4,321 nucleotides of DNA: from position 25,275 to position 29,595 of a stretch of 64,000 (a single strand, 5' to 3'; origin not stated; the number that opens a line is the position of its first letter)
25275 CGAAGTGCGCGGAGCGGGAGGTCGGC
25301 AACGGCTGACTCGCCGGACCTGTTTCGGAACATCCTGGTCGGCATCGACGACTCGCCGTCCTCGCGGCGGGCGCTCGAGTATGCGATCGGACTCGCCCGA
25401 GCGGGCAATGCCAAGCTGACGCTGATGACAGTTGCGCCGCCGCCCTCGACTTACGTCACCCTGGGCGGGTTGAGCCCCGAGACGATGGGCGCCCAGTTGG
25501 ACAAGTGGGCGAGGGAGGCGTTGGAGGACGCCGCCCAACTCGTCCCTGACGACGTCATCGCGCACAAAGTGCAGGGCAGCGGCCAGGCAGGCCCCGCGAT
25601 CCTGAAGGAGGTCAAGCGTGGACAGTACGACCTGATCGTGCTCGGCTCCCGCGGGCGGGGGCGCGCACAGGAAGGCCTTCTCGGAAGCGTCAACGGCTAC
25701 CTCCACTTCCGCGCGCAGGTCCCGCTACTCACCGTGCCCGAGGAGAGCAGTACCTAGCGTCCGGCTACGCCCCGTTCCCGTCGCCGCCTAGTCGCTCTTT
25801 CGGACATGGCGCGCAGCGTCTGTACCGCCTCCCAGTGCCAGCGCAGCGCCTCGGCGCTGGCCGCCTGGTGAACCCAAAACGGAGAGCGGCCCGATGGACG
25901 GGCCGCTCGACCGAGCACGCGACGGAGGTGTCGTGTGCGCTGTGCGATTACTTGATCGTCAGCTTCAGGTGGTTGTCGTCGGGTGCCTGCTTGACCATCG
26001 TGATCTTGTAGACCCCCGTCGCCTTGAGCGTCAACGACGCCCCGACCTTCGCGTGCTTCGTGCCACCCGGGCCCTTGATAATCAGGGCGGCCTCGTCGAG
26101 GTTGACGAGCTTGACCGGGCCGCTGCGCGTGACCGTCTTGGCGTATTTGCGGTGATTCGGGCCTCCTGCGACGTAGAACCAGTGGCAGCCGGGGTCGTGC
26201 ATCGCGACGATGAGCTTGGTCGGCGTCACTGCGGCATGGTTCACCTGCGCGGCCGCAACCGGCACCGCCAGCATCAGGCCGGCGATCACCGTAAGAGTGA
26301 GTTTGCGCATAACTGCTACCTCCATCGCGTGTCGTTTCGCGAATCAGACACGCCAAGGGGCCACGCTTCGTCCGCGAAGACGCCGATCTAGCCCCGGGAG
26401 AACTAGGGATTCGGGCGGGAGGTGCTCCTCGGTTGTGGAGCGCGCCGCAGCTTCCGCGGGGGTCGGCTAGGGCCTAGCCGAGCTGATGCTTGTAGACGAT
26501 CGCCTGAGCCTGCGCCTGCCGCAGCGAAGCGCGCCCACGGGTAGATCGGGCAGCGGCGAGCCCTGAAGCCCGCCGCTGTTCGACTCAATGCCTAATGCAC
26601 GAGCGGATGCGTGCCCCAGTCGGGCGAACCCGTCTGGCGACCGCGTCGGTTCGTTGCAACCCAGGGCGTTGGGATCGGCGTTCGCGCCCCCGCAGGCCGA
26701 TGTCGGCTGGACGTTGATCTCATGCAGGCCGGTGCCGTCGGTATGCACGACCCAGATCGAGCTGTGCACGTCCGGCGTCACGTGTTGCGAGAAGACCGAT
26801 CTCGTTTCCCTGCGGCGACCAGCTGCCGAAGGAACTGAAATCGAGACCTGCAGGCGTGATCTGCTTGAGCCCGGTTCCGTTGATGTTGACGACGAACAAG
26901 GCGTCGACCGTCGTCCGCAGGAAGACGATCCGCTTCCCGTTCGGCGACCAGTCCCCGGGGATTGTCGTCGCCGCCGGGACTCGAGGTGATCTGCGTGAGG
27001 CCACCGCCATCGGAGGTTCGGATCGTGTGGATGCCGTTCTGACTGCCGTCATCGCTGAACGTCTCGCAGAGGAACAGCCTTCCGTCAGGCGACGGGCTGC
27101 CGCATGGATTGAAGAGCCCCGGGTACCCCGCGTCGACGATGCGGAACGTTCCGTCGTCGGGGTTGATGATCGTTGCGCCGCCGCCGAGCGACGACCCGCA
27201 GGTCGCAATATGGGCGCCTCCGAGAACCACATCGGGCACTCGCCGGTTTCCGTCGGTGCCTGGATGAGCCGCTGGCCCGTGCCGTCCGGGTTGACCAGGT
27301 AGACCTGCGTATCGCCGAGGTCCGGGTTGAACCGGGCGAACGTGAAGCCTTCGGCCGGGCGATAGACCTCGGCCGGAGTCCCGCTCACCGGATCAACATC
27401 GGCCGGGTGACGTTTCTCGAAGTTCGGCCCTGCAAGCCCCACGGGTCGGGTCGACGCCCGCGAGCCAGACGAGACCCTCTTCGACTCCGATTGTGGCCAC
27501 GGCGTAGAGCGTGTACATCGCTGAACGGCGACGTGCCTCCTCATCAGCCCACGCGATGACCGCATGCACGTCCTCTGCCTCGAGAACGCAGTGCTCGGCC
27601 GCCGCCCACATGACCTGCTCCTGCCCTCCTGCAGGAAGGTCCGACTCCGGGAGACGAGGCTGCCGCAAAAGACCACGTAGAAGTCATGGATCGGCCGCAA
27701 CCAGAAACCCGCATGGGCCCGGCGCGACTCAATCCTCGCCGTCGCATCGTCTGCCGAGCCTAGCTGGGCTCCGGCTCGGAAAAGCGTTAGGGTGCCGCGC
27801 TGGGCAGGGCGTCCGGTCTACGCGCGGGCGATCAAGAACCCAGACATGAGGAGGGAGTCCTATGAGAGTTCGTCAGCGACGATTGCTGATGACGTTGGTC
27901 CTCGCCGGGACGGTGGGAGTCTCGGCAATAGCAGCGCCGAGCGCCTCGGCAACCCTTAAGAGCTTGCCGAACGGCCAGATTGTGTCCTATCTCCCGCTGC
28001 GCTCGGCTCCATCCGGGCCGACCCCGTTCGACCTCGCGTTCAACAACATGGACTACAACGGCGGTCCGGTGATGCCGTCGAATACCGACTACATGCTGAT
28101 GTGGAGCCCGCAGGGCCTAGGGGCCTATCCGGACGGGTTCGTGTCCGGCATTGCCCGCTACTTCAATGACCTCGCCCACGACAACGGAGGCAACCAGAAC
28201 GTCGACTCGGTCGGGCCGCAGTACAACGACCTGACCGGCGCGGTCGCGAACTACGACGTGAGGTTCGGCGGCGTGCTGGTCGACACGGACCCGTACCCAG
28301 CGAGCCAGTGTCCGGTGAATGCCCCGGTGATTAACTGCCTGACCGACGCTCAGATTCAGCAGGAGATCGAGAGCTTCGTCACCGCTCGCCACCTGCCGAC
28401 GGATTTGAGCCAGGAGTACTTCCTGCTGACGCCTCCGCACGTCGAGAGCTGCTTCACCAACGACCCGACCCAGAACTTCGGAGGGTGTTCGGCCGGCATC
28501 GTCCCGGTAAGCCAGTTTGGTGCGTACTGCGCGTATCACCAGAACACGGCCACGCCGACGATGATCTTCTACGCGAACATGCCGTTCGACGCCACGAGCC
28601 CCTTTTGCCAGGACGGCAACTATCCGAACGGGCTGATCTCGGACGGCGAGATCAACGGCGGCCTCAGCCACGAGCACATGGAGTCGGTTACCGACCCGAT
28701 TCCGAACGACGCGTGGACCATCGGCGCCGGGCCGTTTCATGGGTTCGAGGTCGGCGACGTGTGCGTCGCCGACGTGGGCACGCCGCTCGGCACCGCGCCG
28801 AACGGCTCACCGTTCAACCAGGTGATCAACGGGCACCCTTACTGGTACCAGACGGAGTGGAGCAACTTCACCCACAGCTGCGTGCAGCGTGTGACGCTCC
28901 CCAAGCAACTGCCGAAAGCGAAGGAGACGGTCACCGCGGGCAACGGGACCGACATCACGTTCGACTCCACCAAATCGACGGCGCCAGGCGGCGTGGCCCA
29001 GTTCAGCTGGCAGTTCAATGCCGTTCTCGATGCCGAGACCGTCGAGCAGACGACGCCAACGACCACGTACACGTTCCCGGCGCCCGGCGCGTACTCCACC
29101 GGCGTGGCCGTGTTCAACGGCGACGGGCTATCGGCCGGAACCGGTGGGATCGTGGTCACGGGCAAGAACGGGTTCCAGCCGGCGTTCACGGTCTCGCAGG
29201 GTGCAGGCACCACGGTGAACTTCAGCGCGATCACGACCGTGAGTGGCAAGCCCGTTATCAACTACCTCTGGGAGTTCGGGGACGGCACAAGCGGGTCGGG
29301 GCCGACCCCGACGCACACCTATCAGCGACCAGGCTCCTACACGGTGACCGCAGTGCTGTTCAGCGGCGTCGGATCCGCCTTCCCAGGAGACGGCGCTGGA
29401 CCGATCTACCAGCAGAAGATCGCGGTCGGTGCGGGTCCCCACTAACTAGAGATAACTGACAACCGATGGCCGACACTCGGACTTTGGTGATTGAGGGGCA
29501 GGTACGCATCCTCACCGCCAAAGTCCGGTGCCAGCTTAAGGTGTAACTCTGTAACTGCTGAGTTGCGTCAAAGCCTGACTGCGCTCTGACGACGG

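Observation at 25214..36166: Five paralogous mini-ORFs encoding a CxxC...CxxC zinc-ribbon peptide, scattered in intergenic gaps across the accessory region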

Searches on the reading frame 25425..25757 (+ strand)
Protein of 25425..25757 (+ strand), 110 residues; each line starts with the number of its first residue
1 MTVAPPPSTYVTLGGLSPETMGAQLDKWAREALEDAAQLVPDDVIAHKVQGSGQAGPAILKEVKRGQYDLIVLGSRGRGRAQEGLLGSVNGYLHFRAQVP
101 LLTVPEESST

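Call 37: search_protein_families(library=pfam, proteins=[window:25425-25757:+], max_evalue=0.01)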
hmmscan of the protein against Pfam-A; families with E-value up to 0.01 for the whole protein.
window:25425-25757:+ (110 aa): 1 family
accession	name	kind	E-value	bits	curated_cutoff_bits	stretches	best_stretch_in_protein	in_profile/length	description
PF00582.32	Usp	-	3.1e-13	50.9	24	1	7-105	43-141/141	Universal stress protein family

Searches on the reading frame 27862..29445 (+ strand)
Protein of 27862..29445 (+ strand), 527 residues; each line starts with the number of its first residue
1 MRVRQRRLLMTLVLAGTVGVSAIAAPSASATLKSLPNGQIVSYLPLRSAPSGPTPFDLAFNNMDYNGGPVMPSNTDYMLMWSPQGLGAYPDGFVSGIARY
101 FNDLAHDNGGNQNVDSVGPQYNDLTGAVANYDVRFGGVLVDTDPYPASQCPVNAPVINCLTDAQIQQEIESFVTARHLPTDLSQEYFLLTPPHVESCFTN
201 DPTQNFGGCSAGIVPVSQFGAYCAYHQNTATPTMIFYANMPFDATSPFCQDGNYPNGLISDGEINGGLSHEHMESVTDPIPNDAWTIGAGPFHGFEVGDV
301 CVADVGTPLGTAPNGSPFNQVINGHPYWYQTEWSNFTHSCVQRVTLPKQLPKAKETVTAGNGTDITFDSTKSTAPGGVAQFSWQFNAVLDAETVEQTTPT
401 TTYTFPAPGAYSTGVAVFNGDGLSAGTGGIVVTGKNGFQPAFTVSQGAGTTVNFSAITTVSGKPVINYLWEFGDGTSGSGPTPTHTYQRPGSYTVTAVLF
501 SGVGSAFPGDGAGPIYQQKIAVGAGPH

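Call 37: search_protein_families(library=pfam, proteins=[window:27862-29445:+], max_evalue=0.01)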
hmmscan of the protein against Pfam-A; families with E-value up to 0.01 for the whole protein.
window:27862-29445:+ (527 aa): 2 families
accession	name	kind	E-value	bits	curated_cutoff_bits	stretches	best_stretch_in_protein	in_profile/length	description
PF18911.6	PKD_4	-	2.2e-20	72.9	27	2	448-496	16-65/85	PKD domain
PF00801.26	PKD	-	3.7e-18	65.7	23.5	2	447-506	7-72/80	PKD domain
